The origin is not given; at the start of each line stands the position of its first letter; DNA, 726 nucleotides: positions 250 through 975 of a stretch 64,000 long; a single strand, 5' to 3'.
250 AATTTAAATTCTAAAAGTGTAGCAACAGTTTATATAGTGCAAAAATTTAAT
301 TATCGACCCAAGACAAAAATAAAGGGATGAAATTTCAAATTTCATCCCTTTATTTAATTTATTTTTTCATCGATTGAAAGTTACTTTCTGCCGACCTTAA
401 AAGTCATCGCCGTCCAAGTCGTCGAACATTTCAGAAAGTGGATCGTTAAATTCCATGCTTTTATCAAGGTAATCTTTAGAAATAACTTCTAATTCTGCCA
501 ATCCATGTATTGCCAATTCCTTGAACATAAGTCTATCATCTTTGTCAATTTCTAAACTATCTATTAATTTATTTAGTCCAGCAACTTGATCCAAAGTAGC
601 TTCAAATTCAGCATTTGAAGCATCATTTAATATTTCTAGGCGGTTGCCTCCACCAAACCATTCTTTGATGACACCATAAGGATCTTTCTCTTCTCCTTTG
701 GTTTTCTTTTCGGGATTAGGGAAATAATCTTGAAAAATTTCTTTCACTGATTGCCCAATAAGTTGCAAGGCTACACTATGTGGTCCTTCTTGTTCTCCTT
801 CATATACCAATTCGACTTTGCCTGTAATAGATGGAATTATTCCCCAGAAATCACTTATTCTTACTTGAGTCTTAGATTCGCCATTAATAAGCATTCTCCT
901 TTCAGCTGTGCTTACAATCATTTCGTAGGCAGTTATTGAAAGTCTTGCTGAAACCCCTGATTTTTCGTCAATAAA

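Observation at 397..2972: Translationally coupled vWA protein and MoxR/ChlI-like AAA+ ATPase with an Asn-for-Asp Walker-B variant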

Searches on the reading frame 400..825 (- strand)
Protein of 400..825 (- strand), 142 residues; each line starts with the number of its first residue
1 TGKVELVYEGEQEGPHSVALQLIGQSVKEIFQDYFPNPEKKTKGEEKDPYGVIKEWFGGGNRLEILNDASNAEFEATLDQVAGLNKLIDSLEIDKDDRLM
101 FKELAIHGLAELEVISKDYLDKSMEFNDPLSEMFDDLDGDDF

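Call 74: search_protein_families(library=pfam, proteins=[window:400-825:-], max_evalue=10)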
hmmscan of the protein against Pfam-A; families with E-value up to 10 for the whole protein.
seq(142 aa): 0 families

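Call 75: search_solved_structures(query=window:400-825:-, max_evalue=10)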
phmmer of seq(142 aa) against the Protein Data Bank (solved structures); distinct sequences matched with E-value up to 10: 0.
